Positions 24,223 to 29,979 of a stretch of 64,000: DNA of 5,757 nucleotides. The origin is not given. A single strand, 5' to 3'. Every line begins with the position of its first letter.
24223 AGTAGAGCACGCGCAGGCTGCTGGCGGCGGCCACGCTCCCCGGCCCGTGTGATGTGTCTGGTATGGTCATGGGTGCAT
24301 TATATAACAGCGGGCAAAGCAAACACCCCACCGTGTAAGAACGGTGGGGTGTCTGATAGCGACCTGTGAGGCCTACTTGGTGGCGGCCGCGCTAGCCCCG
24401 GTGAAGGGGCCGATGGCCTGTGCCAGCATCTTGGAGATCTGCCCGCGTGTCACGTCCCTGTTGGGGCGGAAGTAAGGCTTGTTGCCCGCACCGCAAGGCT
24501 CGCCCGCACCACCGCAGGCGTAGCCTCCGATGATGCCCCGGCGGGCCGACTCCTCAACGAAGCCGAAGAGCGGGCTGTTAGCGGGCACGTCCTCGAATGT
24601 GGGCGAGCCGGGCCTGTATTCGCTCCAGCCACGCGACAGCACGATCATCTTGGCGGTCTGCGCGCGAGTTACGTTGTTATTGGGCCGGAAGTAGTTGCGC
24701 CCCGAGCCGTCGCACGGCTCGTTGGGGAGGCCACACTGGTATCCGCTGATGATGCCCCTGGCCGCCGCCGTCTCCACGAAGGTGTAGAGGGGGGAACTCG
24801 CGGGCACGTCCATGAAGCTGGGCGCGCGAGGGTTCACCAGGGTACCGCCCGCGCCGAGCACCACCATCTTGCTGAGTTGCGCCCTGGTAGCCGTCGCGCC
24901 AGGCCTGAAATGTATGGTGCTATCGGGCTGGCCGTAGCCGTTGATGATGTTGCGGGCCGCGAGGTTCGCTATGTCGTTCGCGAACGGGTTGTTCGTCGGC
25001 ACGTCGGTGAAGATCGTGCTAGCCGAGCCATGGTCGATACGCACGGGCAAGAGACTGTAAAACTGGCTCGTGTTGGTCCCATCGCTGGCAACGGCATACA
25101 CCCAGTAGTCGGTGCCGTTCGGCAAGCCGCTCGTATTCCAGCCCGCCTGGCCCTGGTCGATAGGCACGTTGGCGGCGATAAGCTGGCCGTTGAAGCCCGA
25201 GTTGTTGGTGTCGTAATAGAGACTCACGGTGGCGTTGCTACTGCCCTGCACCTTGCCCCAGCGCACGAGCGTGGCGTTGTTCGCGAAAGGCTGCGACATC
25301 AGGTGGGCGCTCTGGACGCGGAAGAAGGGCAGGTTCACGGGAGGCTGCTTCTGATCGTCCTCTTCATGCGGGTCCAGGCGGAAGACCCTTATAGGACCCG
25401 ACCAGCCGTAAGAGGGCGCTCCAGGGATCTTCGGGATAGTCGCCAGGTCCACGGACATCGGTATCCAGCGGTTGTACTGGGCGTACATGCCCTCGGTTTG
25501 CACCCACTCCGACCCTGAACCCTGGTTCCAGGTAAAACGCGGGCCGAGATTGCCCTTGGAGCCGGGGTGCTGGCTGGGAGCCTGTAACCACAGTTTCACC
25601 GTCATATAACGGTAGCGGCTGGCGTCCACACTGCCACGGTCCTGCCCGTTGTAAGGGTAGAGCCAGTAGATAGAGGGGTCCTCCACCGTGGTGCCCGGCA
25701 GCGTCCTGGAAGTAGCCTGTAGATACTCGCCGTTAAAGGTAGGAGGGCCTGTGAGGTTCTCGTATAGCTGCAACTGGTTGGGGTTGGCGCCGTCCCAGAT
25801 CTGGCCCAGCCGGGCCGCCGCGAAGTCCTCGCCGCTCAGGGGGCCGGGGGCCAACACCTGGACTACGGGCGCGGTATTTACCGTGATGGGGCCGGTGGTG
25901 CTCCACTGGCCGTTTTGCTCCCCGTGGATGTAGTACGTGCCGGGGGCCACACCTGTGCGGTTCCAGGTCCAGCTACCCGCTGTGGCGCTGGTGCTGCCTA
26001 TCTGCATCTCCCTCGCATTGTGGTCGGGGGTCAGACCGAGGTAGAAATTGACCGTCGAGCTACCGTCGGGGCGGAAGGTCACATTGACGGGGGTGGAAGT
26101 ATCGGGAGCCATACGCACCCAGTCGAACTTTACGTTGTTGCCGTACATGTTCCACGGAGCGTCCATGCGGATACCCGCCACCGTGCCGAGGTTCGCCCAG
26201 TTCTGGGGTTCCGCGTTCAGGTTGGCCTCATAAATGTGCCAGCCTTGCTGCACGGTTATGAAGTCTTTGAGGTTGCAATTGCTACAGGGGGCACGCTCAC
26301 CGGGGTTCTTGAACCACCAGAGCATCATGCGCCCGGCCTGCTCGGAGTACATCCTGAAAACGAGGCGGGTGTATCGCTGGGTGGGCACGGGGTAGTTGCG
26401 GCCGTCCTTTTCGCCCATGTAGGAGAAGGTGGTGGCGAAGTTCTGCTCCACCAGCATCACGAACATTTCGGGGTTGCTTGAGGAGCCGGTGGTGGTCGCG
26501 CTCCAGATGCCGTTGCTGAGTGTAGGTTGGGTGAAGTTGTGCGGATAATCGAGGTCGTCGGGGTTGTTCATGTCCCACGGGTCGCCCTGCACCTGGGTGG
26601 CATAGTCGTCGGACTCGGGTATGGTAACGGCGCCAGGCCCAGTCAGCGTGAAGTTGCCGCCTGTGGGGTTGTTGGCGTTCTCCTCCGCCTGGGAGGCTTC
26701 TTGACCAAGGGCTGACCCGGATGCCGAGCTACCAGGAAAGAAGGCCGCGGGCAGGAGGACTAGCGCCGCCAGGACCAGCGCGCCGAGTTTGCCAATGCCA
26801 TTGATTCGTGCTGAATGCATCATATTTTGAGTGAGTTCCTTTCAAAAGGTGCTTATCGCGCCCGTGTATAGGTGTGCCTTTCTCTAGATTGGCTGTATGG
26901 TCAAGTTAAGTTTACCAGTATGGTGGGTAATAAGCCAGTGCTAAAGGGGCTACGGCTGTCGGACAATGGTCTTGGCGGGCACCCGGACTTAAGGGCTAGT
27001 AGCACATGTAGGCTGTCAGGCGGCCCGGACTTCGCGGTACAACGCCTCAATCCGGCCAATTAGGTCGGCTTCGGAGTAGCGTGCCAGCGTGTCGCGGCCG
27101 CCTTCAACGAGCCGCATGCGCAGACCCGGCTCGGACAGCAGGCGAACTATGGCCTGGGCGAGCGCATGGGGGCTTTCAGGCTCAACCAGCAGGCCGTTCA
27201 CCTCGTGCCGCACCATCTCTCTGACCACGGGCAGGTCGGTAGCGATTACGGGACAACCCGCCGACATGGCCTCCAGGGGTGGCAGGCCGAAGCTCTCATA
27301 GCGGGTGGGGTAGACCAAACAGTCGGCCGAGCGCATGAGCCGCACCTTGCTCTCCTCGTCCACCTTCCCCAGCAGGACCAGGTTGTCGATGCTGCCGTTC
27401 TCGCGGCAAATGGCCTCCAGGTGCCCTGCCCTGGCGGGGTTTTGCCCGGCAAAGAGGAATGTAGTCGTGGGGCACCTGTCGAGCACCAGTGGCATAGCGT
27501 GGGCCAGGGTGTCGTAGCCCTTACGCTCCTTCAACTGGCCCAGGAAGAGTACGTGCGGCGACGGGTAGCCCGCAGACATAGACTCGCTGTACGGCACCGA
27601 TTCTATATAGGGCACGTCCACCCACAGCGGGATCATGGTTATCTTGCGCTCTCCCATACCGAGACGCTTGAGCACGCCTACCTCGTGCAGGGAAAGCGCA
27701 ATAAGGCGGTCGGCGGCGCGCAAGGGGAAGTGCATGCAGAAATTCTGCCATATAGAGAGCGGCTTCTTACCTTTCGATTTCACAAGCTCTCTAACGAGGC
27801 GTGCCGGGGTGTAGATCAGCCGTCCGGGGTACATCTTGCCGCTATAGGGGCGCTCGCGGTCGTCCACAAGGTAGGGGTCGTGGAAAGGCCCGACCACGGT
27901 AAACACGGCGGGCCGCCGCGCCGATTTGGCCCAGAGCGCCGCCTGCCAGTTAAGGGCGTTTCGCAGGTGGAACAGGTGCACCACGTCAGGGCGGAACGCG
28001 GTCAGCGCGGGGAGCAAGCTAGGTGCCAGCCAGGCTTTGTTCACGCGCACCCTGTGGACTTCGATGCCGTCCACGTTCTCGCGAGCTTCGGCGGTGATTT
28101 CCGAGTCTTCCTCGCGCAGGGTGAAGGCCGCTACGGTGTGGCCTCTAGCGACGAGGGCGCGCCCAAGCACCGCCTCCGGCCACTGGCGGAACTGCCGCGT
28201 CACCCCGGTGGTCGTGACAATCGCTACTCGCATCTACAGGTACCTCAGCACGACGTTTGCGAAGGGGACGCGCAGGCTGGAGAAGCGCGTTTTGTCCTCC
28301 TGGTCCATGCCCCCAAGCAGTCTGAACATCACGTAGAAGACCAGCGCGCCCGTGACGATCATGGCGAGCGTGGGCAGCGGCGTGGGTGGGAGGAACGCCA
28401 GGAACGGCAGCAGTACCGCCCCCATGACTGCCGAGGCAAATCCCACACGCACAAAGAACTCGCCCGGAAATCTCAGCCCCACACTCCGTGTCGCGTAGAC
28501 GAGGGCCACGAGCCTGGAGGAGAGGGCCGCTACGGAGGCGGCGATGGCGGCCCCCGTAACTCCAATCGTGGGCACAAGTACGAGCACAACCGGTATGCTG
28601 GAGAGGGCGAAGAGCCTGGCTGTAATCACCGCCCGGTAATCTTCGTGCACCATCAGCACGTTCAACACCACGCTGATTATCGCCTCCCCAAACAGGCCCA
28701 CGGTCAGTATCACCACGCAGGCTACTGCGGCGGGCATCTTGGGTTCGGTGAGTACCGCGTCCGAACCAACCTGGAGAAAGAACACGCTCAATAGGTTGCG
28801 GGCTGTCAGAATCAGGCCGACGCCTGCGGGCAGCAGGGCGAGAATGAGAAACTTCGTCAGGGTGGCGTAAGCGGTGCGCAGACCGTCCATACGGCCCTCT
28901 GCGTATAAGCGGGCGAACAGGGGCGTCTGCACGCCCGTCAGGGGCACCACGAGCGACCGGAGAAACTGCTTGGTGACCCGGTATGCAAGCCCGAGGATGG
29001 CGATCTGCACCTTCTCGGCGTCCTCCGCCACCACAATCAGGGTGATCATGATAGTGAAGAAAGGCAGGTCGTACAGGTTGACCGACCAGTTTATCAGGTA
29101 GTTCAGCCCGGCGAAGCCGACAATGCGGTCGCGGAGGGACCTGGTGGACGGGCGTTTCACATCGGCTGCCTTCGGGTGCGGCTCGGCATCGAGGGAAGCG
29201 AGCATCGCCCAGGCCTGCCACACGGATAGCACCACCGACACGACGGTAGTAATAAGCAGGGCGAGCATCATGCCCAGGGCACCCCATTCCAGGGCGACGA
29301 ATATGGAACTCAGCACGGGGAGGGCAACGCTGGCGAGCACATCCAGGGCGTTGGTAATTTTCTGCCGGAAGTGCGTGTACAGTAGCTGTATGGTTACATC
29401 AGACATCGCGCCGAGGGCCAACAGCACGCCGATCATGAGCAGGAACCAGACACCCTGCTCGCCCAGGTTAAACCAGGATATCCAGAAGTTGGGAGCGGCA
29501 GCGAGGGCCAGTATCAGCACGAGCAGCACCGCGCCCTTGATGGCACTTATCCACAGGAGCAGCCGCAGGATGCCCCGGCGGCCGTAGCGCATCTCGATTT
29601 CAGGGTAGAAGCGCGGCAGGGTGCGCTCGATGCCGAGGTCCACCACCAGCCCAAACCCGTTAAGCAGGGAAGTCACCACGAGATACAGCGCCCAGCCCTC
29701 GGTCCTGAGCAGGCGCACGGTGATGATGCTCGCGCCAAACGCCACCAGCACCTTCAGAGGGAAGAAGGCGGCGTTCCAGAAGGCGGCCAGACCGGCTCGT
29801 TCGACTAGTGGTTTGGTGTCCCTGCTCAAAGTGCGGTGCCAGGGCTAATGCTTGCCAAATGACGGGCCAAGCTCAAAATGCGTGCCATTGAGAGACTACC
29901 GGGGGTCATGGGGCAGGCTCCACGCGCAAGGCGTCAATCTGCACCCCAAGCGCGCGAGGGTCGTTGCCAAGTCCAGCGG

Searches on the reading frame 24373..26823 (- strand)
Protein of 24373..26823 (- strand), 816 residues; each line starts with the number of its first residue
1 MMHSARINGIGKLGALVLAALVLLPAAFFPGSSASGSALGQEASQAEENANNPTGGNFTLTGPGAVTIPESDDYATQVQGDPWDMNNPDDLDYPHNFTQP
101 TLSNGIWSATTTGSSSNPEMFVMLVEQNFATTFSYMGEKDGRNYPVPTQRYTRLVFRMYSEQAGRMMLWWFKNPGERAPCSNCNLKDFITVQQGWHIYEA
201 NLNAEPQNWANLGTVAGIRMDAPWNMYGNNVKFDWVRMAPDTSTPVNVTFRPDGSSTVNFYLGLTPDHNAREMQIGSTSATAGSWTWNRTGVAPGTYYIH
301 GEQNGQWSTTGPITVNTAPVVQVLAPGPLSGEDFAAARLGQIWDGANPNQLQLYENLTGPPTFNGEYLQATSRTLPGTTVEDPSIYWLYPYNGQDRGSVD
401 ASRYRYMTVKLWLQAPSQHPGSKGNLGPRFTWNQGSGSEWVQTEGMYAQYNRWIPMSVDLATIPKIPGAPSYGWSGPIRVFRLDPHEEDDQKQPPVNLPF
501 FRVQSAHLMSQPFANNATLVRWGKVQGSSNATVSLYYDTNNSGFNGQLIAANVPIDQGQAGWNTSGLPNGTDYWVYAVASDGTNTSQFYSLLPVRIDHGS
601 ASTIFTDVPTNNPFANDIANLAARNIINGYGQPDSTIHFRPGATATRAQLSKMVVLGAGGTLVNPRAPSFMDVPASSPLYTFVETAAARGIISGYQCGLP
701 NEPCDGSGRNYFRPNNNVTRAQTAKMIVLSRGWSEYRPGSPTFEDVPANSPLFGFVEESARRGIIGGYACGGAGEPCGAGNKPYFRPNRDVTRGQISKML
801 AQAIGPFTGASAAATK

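Call 12: search_protein_families(library=pfam, proteins=[window:24373-26823:-], max_evalue=0.01)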
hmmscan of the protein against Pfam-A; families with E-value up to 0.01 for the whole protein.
window:24373-26823:- (816 aa): 2 families
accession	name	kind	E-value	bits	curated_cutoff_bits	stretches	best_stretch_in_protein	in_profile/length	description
PF00395.25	SLH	-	2.5e-23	82.2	20.8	3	670-724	2-44/44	S-layer homology domain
PF10342.15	Kre9_KNH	-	0.00044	21.4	24.6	0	518-588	14-86/94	Kre9/KNH-like N-terminal Ig-like domain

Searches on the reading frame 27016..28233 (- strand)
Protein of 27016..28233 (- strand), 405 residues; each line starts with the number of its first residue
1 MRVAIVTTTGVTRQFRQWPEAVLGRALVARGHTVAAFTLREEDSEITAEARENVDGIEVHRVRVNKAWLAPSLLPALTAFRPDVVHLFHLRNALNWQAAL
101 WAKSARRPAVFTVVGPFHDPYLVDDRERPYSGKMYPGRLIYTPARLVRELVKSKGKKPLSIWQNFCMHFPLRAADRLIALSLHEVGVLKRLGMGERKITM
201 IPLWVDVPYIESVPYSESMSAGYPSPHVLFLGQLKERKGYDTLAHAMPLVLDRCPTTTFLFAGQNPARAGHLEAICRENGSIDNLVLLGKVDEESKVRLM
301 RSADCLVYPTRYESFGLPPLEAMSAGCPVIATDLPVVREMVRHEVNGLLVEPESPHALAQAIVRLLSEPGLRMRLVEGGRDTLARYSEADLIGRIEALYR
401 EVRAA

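Call 12: search_protein_families(library=pfam, proteins=[window:27016-28233:-], max_evalue=0.01)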
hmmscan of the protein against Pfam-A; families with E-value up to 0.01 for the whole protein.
window:27016-28233:- (405 aa): 6 families
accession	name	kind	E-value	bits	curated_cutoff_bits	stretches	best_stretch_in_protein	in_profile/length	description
PF13692.12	Glyco_trans_1_4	-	4.9e-36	124.5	27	1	226-367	2-141/142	Glycosyl transferases group 1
PF00534.26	Glycos_transf_1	-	2.2e-35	122.1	26.4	1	226-381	16-171/172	Glycosyl transferases group 1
PF13579.12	Glyco_trans_4_4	-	2.4e-16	60.9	29.7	1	23-204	10-158/158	Glycosyl transferase 4-like domain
PF13439.12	Glyco_transf_4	-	8.2e-14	52.4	28.5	1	23-207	11-168/170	Glycosyltransferase Family 4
PF20706.3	GT4-conflict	-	7e-10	38.9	26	1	224-333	196-312/385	Family 4 Glycosyltransferase in conflict systems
PF13524.12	Glyco_trans_1_2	-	0.00011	22.6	25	1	284-386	28-133/144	Glycosyl transferase-like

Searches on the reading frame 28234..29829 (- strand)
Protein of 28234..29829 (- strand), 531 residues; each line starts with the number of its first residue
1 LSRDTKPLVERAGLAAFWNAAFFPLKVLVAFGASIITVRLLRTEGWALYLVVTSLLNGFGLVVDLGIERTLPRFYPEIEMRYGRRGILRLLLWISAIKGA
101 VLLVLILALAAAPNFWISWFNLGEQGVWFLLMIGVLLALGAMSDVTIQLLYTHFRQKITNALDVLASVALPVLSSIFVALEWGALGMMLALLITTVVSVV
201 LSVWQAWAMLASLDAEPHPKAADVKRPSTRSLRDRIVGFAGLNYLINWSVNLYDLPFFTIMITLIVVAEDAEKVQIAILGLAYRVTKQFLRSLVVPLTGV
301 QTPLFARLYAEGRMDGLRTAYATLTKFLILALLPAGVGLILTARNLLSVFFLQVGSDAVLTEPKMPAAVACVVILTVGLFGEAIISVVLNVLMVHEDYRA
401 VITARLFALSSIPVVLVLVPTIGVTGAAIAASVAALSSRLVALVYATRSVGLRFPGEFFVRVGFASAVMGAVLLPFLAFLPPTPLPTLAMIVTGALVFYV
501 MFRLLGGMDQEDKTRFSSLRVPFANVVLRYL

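Call 12: search_protein_families(library=pfam, proteins=[window:28234-29829:-], max_evalue=0.01)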
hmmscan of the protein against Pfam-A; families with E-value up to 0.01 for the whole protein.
window:28234-29829:- (531 aa): 1 family
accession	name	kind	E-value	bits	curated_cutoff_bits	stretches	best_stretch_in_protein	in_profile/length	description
PF13440.11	Polysacc_synt_3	-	2.6e-05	24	23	2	264-351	199-284/293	Polysaccharide biosynthesis protein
